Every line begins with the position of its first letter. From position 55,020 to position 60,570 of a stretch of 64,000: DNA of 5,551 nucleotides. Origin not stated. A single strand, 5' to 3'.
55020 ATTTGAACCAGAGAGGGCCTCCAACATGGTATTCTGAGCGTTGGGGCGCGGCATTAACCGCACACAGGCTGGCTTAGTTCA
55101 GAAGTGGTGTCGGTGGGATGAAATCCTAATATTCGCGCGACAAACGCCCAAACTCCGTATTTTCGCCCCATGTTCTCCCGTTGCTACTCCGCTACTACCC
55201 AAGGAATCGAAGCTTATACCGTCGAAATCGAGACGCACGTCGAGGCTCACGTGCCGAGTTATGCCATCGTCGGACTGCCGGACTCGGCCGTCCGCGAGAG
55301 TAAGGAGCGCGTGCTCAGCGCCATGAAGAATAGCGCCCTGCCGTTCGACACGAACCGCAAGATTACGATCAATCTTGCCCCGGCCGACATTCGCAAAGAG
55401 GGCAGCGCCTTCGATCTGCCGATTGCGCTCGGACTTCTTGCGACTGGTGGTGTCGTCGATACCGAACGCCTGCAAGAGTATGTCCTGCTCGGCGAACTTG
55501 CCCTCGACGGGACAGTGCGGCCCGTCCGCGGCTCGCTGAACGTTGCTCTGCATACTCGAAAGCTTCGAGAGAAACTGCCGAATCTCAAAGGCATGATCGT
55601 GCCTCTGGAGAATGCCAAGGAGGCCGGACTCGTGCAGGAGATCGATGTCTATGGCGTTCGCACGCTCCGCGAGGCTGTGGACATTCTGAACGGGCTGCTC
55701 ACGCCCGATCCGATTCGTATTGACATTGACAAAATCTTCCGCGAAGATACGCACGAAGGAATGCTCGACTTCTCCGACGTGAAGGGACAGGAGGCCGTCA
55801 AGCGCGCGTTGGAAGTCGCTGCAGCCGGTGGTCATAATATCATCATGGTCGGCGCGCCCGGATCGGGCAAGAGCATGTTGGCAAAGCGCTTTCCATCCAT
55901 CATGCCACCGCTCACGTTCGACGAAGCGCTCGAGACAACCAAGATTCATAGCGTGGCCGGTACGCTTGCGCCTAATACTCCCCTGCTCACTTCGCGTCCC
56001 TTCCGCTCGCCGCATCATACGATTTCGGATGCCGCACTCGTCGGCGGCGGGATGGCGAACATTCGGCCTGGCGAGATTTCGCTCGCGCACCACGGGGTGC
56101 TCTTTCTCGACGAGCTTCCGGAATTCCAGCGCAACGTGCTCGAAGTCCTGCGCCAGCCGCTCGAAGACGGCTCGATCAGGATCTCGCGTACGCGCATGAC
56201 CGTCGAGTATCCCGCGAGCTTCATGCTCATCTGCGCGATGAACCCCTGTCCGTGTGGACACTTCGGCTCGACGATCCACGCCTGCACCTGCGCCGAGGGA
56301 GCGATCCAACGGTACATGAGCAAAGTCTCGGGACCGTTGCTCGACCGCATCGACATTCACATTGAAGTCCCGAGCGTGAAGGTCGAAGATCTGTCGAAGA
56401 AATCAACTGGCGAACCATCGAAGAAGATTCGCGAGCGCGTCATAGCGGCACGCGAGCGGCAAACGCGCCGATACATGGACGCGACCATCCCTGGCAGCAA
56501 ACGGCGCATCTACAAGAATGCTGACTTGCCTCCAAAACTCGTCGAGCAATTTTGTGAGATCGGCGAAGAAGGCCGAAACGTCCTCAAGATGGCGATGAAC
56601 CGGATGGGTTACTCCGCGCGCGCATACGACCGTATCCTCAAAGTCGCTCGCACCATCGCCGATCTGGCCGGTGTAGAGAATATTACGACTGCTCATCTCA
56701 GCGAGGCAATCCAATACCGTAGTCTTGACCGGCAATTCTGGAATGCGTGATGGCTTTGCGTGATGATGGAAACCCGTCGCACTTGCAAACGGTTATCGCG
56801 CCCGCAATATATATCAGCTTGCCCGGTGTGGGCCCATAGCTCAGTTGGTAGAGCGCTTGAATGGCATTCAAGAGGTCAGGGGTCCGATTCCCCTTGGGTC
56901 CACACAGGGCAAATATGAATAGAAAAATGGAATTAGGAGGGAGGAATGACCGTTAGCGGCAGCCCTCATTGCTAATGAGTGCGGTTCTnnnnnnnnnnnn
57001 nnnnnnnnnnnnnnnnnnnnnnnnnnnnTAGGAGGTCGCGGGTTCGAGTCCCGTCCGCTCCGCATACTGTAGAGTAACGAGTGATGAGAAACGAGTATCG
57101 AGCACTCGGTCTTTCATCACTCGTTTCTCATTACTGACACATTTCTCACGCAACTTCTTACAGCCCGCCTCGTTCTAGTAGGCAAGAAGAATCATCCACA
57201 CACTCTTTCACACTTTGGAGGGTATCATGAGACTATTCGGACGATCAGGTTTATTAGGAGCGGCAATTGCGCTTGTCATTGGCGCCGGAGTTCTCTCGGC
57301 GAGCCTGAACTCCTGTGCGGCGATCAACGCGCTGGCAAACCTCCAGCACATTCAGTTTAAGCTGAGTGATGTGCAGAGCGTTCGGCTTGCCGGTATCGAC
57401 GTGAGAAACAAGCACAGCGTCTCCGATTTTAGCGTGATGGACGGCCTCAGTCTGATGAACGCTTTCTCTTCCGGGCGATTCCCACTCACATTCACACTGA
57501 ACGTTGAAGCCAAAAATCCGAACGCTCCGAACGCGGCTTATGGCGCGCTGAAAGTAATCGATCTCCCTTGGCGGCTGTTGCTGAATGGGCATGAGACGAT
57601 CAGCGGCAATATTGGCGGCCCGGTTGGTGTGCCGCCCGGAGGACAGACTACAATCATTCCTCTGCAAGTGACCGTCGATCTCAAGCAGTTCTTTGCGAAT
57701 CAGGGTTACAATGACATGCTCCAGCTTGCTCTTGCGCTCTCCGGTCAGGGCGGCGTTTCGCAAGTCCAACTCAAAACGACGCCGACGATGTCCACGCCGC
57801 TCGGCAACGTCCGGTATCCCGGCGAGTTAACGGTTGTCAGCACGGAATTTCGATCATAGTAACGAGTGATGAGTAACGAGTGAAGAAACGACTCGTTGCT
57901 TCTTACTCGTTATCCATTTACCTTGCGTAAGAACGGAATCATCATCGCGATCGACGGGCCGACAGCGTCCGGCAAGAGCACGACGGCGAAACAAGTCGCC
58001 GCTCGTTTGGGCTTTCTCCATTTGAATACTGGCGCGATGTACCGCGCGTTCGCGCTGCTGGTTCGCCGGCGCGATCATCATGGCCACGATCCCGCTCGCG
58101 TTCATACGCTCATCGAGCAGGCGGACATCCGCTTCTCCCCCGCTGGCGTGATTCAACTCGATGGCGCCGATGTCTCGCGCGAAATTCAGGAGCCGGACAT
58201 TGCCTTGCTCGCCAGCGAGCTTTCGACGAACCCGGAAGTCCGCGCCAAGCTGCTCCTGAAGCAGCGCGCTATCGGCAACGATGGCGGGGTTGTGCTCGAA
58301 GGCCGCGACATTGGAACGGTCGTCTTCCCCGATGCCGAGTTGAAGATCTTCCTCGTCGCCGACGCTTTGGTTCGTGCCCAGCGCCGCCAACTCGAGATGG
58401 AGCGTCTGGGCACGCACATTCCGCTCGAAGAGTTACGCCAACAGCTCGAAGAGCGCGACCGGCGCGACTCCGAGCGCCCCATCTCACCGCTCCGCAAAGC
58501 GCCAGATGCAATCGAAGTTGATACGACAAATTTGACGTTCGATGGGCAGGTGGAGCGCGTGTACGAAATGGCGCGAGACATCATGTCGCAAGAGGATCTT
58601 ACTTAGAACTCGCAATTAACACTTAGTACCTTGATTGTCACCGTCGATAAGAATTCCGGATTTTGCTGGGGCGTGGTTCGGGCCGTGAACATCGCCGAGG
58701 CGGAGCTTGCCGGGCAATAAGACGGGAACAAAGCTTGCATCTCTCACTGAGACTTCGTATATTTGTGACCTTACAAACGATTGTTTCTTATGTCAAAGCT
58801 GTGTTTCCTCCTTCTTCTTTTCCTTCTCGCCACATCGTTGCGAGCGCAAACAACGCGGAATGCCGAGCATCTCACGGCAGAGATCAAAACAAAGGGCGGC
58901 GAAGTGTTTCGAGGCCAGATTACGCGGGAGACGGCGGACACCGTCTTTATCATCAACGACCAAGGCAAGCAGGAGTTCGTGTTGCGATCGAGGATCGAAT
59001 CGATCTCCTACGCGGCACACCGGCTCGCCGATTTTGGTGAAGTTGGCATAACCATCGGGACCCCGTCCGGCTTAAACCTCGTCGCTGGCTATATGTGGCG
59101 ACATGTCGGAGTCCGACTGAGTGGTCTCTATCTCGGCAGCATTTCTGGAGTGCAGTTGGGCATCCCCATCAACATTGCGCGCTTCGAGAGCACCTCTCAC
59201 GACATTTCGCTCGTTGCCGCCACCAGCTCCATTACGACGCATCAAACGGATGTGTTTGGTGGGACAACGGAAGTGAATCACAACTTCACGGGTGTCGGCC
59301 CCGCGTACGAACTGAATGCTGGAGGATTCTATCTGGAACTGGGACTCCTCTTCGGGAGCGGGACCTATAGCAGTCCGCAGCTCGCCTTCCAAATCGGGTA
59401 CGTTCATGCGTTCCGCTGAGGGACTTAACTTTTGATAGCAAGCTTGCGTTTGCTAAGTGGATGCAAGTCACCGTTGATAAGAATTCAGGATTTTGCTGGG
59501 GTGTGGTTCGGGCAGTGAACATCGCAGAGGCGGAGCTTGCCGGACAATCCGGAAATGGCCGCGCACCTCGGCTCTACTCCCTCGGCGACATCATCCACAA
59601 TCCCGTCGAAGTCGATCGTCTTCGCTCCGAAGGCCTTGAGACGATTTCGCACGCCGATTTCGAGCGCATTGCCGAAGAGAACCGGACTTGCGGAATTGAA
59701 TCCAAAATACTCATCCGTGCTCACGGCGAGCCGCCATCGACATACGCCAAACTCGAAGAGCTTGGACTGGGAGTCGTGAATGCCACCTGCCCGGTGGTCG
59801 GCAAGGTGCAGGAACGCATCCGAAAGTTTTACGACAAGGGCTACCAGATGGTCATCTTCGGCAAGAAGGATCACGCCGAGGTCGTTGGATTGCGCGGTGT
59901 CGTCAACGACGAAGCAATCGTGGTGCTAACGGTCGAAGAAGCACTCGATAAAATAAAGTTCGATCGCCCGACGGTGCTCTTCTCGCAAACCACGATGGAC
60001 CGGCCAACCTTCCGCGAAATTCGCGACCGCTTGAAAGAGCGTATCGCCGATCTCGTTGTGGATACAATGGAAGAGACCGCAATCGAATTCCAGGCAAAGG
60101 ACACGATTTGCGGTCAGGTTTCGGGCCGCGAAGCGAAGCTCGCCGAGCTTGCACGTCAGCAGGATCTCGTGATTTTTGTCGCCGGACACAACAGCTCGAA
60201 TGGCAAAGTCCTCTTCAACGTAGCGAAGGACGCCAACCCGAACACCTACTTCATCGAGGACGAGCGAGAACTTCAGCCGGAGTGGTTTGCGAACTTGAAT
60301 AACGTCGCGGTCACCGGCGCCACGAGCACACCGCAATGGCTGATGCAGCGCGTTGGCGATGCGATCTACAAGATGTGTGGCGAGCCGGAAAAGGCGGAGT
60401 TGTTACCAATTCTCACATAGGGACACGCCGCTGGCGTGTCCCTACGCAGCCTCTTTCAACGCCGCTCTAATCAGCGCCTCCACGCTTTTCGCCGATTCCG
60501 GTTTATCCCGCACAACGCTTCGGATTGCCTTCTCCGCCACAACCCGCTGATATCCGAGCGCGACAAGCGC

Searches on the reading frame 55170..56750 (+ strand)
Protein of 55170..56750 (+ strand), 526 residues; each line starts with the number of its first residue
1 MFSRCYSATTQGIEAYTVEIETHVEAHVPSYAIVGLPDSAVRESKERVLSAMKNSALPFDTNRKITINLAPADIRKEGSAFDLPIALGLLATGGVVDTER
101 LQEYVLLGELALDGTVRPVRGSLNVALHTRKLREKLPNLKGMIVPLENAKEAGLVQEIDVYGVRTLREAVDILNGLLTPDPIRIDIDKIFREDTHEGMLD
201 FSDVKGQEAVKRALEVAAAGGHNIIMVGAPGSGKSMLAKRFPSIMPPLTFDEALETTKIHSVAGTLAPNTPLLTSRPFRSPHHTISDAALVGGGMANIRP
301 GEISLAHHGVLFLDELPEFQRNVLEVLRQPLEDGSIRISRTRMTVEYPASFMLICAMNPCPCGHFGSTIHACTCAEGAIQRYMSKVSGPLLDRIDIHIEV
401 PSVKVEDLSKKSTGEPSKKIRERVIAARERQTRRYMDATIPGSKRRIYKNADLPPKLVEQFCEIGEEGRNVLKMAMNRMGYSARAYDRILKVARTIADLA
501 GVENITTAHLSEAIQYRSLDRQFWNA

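Call 81: search_protein_families(library=pfam, proteins=[window:55170-56750:+], max_evalue=0.00001)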
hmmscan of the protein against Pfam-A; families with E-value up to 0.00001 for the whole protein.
window:55170-56750:+ (526 aa): 5 families
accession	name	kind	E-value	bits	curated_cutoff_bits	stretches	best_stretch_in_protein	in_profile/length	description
PF01078.27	Mg_chelatase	-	3.5e-97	324.2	20.3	1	200-407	1-206/207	Magnesium chelatase, subunit ChlI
PF13541.12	ChlI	-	1.7e-38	131.6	27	1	20-148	1-121/121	Subunit ChlI of Mg-chelatase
PF13335.12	Mg_chelatase_C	-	1.4e-32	112.5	26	1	414-517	1-94/94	Magnesium chelatase, subunit ChlI C-terminal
PF07728.20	AAA_5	-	7.2e-09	36.2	22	1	223-361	1-125/139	AAA domain (dynein-related subfamily)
PF00493.29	MCM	-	5.3e-08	32.7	23.3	0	298-366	112-179/224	MCM P-loop domain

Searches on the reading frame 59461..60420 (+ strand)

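Call 81: search_protein_families(library=pfam, proteins=[window:59461-60420:+], max_evalue=0.00001)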
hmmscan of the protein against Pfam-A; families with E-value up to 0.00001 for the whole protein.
window:59461-60420:+ (319 aa): 1 family
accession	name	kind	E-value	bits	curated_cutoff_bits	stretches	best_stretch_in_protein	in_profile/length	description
PF02401.23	LYTB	-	3.7e-81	272.8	24.5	1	3-302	1-266/267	LytB protein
